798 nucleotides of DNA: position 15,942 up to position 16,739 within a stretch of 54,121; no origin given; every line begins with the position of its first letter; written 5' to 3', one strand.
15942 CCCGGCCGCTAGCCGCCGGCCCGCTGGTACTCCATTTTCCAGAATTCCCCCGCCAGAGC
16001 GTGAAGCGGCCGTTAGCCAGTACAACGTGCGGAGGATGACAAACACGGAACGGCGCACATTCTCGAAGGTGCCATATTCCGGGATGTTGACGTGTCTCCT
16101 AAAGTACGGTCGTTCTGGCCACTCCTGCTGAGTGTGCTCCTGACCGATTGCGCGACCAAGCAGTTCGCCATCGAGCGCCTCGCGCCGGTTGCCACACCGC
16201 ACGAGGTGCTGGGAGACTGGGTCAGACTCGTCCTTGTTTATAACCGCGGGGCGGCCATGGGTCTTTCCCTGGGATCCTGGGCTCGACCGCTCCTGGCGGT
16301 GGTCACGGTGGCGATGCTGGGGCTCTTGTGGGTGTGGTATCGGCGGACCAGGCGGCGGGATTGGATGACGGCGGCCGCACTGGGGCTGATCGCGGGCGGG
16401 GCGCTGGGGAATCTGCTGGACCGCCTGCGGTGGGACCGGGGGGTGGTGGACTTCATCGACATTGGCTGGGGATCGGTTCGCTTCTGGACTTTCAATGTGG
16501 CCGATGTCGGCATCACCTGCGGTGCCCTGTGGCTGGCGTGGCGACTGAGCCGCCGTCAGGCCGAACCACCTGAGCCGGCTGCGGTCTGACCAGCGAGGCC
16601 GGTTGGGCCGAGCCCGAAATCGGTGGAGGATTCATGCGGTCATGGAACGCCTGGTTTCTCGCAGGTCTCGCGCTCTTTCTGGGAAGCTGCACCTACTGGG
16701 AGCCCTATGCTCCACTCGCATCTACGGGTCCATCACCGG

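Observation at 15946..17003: lspA (lipoprotein signal peptidase) is bracketed by attC-like relics and may be a fossil cassette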

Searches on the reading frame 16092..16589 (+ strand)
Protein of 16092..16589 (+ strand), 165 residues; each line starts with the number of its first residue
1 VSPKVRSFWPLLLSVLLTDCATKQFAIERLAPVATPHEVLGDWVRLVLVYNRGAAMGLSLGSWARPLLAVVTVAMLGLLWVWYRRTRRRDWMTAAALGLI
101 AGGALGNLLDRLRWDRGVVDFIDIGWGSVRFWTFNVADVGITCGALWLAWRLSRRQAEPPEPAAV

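Call 11: search_protein_families(library=pfam, proteins=[window:16092-16589:+], max_evalue=0.01)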
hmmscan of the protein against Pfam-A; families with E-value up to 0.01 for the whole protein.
window:16092-16589:+ (165 aa): 2 families
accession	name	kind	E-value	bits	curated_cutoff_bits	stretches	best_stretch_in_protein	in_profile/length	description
PF01252.23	Peptidase_A8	-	1.2e-34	120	25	1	12-151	2-139/142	Signal peptidase (SPase) II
PF03169.20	OPT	-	0.0073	15.4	25.8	0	45-107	559-616/623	OPT oligopeptide transporter protein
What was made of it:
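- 16092..16589 (+): lspA, lipoprotein signal peptidase II, 165 aa. The cargo of the fossil cassette. Pfam Peptidase_A8, E = 1.2e-34, 120 bits (call 11).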

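Call 19: find_encoding_contigs(protein=window:16092-16589:+, flank=10000, max_places=10)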
Protein window:16092-16589:+ (165 aa): 1 contig read that carries it; 1 place shown.
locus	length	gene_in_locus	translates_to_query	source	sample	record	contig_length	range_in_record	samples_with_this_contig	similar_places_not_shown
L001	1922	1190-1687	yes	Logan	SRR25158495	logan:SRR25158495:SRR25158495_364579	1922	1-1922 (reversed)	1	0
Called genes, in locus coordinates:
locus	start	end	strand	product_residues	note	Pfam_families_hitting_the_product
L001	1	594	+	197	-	?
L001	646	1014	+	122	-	-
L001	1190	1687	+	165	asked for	PF01252:Peptidase_A8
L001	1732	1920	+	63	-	?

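Call 22: find_related_loci(query=window:16092-16589:+, collection=genome_contigs, flank=10000)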
Query window:16092-16589:+ (165 aa) in genome_contigs; peptide patterns used: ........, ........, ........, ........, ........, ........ (x = any residue, [..] = any of these).
190 stretches matched a pattern; 16 encode a relative of the query (tblastn E <= 1e-3); 16 distinct loci.
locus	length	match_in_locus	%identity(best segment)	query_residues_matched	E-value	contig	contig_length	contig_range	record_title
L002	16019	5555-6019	60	2-156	1e-47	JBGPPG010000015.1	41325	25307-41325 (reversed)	MAG: Gemmatimonadota bacterium isolate OBJ2_061818_050_2 k141_2550798_length_41325_cov_17.9168, whole genome shotgun seq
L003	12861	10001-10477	54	2-157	2e-45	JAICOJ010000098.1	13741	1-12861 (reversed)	MAG: Gemmatimonadaceae bacterium isolate OFX_bin.8 k141_845352_length_13741_cov_14.1633, whole genome shotgun sequence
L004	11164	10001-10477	52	2-157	1e-42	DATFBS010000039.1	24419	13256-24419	MAG TPA_asm: Gemmatimonadaceae bacterium isolate SMAG_U8534 k141_606220, whole genome shotgun sequence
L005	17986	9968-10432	50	3-154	7e-41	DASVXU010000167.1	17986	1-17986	MAG TPA_asm: Gemmatimonadaceae bacterium isolate SMAG_U2583 k141_664529, whole genome shotgun sequence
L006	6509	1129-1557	56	2-144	2e-38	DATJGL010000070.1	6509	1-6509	MAG TPA_asm: Gemmatimonadales bacterium isolate SMAG_U15485 k141_10211208, whole genome shotgun sequence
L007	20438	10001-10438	47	4-149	2e-35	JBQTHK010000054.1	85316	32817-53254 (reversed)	MAG: Gemmatimonadota bacterium isolate SAR178 c_000000209777, whole genome shotgun sequence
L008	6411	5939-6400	42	8-158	2e-32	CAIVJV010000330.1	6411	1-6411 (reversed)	MAG: uncultured Gemmatimonadetes bacterium isolate LaPlata-b_bin-0710 genome assembly, contig: bin-0710:330/384, whole g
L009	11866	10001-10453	33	2-144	9e-17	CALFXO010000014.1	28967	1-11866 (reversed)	MAG TPA_asm: uncultured Syntrophobacteraceae bacterium isolate SRR3330210_bin.40_CONCOCT_v1.1_MAG genome assembly, conti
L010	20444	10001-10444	36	13-164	1e-14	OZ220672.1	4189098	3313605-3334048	MAG: Dehalococcoidia bacterium isolate 155f1a69-6e9e-45b9-9f90-cb8b40f06a4f genome assembly, chromosome: 1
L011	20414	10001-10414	34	13-159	1e-13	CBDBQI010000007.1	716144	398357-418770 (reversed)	MAG: Dehalococcoidia bacterium isolate aa297ee3-c136-429f-8284-2fbc07899539 genome assembly, contig: contig_7, whole gen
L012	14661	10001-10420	38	9-152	2e-13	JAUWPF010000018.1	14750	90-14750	MAG: Chloroflexota bacterium isolate CSMAG_2469 CSMAG_2469_k141_1025535_length_14750_cov_13.4994, whole genome shotgun s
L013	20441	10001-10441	34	13-165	3e-13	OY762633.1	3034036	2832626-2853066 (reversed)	MAG: Dehalococcoidia bacterium isolate 17254eae-7cb3-4ac9-839e-465292e2b3d4 genome assembly, chromosome: 1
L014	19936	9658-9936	37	45-144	9e-12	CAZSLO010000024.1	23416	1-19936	MAG TPA_asm: uncultured Dehalococcoidia bacterium isolate SRP092796_co2_737 genome assembly, contig: k141_7721520, whole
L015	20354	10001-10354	37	45-163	6e-13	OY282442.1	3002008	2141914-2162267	MAG: uncultured Dehalococcoidia bacterium genome assembly, chromosome: 1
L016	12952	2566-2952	33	11-150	3e-10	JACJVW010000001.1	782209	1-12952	MAG: Candidatus Woesearchaeota archaeon isolate HK-STAS-Nano-5 HK-STAS-Nano-5_1, whole genome shotgun sequence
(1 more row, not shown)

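Call 33: search_protein_families(library=pfam, proteins=[L002:4618-5190:+, L002:5245-5544:+, L002:6070-6531:+, L002:6528-9017:-, L002:3569-4336:-, L002:2768-3505:-], max_evalue=0.001)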
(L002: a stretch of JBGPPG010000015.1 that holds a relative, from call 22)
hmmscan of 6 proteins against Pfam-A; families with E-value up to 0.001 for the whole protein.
L002:4618-5190:+ (190 aa): 2 families
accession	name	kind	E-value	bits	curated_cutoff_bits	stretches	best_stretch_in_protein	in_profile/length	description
PF12893.14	Lumazine_bd_2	-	2.1e-08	35.4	22.1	1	58-174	2-112/116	Putative lumazine-binding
PF14534.12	DUF4440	-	0.00024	22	25.2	1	63-172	2-107/107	Domain of unknown function (DUF4440)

L002:5245-5544:+ (99 aa): 1 family
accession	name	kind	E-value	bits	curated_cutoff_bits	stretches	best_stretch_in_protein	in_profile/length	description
PF03992.22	ABM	-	4.8e-08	33.5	23.1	1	1-70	1-68/78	Antibiotic biosynthesis monooxygenase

L002:6070-6531:+ (153 aa): 1 family
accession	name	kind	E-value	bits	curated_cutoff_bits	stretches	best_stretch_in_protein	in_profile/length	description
PF04214.18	DUF411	-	1.6e-25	89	27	1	80-126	2-48/48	Protein of unknown function, DUF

L002:6528-9017:- (829 aa): 4 families
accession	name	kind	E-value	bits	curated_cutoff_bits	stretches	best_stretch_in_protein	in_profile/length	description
PF08482.15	HrpB_C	-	2.7e-52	177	25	1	680-811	1-133/133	ATP-dependent helicase C-terminal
PF00271.37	Helicase_C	-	6.2e-11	43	23.5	1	209-329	12-110/110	Helicase conserved C-terminal domain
PF00270.35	DEAD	-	1.5e-09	38.3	26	1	15-160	10-161/167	DEAD/DEAH box helicase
PF24473.1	CON_HrpB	-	1.5e-08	34.8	27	1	584-618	1-35/35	ATP-dependent RNA helicase HrpB, connector region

L002:3569-4336:- (255 aa): 1 family
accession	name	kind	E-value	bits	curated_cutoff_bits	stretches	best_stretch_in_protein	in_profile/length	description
PF01464.25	SLT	-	1.5e-08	34.6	21.3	1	122-206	7-95/117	Transglycosylase SLT domain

L002:2768-3505:- (245 aa): 2 families
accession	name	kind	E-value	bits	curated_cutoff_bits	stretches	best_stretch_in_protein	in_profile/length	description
PF12811.12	BaxI_1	-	1.8e-71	240.9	26.2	1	6-244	1-232/233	Bax inhibitor 1 like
PF01027.25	Bax1-I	-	1.1e-05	25.7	34.1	1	33-240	6-207/207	Inhibitor of apoptosis-promoting Bax1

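Call 34: find_homologous_proteins(query=window:16092-16589:+, max_evalue=1e-20)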
Query window:16092-16589:+ (165 aa): 3791 proteins with E <= 1e-20 among 4717 candidates; the best 120 are listed.
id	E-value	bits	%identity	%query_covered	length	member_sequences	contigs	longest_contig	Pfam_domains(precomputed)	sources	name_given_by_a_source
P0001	4.4e-104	364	100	100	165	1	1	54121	PF01252.24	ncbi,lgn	ncbi:MAG TPA: signal peptidase II [Gemmatimonadales bacterium]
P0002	2.8e-91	322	87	100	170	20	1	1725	PF01252.24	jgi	jgi:signal peptidase II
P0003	5.1e-88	311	87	99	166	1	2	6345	PF01252.24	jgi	jgi:signal peptidase II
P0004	1.4e-87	310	84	99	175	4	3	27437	PF01252.24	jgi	jgi:signal peptidase II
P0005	1.9e-85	303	85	97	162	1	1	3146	PF01252.24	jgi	jgi:signal peptidase II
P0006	2.9e-83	296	84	98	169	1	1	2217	PF01252.24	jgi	jgi:signal peptidase II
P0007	1.9e-82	293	79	100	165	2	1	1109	PF01252.24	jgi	jgi:signal peptidase II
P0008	3.7e-79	283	79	99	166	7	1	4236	PF01252.24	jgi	jgi:signal peptidase II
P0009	1.5e-78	281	80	96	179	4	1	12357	PF01252.24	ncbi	-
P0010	3.3e-74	266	71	99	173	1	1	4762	PF01252.24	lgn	-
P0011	4.8e-72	259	73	99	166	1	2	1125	PF01252.24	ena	-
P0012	2.3e-71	257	72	99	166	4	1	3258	PF01252.24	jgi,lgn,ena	-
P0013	3.0e-71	257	72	94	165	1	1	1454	PF01252.24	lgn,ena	-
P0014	1.1e-70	255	71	99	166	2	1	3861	PF01252.24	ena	-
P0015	1.1e-70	255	71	99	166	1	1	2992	PF01252.24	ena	-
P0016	1.6e-70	254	75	93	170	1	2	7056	PF01252.24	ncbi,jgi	jgi:signal peptidase II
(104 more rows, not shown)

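Call 35: find_encoding_contigs(protein=P0004, flank=10000, max_places=3)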
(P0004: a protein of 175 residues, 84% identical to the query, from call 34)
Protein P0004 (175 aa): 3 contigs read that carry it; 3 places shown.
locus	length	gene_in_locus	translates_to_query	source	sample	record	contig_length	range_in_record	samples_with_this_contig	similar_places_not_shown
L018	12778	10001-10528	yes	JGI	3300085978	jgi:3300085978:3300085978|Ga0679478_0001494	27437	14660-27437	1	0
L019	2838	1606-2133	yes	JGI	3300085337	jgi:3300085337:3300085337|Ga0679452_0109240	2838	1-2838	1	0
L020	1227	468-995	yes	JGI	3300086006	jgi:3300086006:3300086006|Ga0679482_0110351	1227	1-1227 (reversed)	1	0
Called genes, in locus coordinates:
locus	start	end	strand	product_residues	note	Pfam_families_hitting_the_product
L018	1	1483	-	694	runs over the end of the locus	PF00456:Transketolase_N, PF02779:Transket_pyr, PF02780:Transketolase_C, PF22613:Transketolase_C_1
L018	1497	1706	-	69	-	PF00106:adh_short (weak), PF13561:adh_short_C2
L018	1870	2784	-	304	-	PF00582:Usp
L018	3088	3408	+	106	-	-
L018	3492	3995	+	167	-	PF05163:DinB (weak), PF12867:DinB_2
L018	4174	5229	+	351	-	PF00296:Bac_luciferase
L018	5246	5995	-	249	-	-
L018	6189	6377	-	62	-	-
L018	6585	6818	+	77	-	-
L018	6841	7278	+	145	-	PF08592:Anthrone_oxy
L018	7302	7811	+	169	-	-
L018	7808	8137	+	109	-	-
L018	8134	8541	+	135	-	-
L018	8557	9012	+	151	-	-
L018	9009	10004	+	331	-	PF01370:Epimerase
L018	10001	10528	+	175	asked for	PF01252:Peptidase_A8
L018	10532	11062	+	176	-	PF13302:Acetyltransf_3, PF13523:Acetyltransf_8, PF00583:Acetyltransf_1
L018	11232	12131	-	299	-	PF01073:3Beta_HSD (faint), PF01370:Epimerase, PF05368:NmrA (weak), PF13460:NAD_binding_10, PF01370:Epimerase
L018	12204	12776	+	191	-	?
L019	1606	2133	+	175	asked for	PF01252:Peptidase_A8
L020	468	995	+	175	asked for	PF01252:Peptidase_A8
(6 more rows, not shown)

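Call 36: find_encoding_contigs(protein=P0009, flank=10000, max_places=3)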
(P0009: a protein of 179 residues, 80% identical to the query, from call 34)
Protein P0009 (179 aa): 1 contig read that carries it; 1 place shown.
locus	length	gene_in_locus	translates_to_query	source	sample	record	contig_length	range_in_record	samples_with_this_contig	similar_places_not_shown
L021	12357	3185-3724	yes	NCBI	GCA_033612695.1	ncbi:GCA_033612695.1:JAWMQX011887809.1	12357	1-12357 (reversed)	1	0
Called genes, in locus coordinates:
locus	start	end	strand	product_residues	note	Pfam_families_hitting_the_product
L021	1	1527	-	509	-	?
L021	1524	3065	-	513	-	PF02789:Peptidase_M17_N, PF00883:Peptidase_M17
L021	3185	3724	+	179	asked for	PF01252:Peptidase_A8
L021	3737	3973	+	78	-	-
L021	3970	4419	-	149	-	PF10722:YbjN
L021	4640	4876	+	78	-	-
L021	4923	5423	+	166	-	PF18306:LDcluster4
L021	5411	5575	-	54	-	PF09723:Zn_ribbon_8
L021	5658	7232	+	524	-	PF01494:FAD_binding_3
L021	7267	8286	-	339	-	PF00535:Glycos_transf_2, PF13641:Glyco_tranf_2_3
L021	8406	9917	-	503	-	PF02366:PMT (weak), PF03155:Alg6_Alg8, PF26314:MptA_B_family (faint), PF13231:PMT_2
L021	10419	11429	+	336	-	-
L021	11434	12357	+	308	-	?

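Call 37: find_encoding_contigs(protein=P0003, flank=10000, max_places=3)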
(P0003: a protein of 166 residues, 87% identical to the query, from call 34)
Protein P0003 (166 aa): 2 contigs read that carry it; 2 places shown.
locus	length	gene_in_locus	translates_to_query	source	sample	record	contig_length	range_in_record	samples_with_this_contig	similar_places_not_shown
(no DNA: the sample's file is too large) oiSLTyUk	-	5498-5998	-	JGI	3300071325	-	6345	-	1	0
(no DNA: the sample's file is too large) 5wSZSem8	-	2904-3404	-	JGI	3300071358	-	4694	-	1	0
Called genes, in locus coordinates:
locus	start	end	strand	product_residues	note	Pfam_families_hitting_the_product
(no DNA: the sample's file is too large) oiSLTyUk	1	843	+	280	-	?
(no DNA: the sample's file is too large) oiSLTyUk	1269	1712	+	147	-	PF12973:Cupin_7 (weak), PF14499:DUF4437, PF07883:Cupin_2 (weak)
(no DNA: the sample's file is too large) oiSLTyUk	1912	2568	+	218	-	PF10502:Peptidase_S26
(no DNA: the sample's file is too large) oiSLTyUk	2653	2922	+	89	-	PF11746:DUF3303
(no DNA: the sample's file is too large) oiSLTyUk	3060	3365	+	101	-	-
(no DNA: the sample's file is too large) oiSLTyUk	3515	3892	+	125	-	-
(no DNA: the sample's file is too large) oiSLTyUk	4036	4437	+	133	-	-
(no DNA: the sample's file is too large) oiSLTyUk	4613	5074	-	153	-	PF08327:AHSA1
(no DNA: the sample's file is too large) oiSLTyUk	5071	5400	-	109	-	PF12840:HTH_20, PF01022:HTH_5, PF12802:MarR_2 (weak)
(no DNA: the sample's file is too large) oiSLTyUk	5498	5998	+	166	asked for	PF01252:Peptidase_A8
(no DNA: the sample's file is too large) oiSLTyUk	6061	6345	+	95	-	?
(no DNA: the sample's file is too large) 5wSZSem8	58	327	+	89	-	PF11746:DUF3303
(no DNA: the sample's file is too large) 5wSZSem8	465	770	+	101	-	-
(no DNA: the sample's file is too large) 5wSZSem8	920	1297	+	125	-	-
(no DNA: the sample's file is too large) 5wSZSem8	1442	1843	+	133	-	-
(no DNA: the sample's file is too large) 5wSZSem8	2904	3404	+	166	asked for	PF01252:Peptidase_A8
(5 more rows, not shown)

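Call 38: find_encoding_contigs(protein=P0016, flank=10000, max_places=3)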
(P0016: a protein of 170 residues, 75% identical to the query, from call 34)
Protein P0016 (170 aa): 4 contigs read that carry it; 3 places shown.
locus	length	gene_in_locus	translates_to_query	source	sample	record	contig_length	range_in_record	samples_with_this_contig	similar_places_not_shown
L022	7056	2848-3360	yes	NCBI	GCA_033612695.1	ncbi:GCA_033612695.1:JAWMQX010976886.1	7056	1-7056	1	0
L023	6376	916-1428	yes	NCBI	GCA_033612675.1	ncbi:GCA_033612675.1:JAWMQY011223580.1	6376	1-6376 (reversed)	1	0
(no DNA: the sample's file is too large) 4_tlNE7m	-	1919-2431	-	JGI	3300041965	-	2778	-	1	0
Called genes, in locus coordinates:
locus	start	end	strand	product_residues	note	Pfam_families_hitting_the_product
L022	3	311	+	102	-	?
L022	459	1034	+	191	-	-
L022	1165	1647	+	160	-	-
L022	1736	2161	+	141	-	-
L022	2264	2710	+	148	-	-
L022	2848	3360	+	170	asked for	PF01252:Peptidase_A8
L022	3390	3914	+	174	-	PF20033:DUF6438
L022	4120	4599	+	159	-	-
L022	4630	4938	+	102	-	-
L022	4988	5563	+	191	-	-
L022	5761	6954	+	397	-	-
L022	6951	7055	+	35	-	?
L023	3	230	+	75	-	?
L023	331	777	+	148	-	-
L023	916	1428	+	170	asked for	PF01252:Peptidase_A8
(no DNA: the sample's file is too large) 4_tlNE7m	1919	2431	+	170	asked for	PF01252:Peptidase_A8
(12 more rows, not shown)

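Call 45: find_related_loci(query=window:16092-16589:+, collection=metagenome_contigs, flank=6000)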
Query window:16092-16589:+ (165 aa) in metagenome_contigs; peptide patterns used: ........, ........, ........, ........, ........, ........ (x = any residue, [..] = any of these).
263 stretches matched a pattern; 32 encode a relative of the query (tblastn E <= 1e-3); 32 distinct loci.
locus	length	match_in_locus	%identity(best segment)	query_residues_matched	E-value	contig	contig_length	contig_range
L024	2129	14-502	85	2-164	5e-93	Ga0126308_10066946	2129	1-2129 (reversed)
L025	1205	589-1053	72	2-156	6e-79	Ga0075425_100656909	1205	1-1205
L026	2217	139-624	57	2-163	4e-60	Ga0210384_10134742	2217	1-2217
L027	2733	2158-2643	57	2-163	1e-59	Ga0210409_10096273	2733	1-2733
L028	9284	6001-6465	59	2-156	4e-57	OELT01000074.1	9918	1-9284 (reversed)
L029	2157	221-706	51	2-160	2e-47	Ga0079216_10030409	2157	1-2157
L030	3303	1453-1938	55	2-160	4e-46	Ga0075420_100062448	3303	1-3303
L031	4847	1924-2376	49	8-158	5e-41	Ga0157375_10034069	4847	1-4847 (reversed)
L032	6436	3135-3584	51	8-154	5e-41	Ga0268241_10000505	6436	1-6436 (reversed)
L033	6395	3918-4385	55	4-156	1e-40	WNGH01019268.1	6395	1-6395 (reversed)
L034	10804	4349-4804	50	8-159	4e-40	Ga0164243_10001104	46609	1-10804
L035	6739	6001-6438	49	4-149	5e-40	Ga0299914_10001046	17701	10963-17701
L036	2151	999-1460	48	6-156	1e-39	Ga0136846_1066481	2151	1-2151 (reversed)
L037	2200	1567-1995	57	2-144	1e-39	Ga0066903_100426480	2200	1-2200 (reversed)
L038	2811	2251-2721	51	2-156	1e-39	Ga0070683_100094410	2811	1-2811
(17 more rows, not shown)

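Call 48: find_encoding_contigs(protein=P0002, flank=6000, max_places=3)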
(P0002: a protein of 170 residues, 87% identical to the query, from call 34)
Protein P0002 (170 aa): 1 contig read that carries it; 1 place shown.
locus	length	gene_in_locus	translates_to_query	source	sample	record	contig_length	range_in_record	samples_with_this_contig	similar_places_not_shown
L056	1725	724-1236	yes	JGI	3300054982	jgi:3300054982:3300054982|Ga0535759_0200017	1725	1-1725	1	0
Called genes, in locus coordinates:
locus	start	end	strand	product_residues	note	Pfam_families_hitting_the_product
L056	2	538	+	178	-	?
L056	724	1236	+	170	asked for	PF01252:Peptidase_A8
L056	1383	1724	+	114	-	?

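Call 49: find_encoding_contigs(protein=P0005, flank=6000, max_places=3)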
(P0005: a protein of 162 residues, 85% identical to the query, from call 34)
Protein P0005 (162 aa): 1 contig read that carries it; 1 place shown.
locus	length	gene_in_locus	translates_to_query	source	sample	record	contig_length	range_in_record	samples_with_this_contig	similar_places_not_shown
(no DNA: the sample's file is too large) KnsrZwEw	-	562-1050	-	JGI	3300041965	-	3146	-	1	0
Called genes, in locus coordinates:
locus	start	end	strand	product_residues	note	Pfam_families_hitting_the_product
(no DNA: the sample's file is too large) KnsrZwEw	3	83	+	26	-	?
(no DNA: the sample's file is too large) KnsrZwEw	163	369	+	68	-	PF12088:DUF3565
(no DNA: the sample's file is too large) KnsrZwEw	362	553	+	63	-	-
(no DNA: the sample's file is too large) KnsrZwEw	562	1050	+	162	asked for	PF01252:Peptidase_A8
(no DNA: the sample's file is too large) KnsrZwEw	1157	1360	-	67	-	-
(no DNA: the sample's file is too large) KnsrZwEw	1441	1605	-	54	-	PF09723:Zn_ribbon_8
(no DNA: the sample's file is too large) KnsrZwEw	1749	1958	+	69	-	-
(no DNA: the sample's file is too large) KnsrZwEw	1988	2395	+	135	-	PF10107:Endonuc_Holl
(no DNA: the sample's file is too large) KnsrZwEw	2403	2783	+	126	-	-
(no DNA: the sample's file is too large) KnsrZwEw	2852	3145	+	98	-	?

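Call 50: find_encoding_contigs(protein=P0006, flank=6000, max_places=3)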
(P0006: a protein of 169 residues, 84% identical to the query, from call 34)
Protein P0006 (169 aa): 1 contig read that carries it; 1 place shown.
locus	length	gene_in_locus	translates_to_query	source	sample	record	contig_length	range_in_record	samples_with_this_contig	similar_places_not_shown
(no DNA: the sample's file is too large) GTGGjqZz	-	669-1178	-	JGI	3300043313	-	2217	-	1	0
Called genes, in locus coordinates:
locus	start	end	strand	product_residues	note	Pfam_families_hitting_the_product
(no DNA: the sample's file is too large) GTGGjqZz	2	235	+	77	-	?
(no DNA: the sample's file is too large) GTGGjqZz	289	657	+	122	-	-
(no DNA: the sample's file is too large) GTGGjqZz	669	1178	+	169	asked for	PF01252:Peptidase_A8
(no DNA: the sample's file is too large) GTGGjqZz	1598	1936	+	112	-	PF00072:Response_reg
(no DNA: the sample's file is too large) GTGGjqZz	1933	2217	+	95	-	?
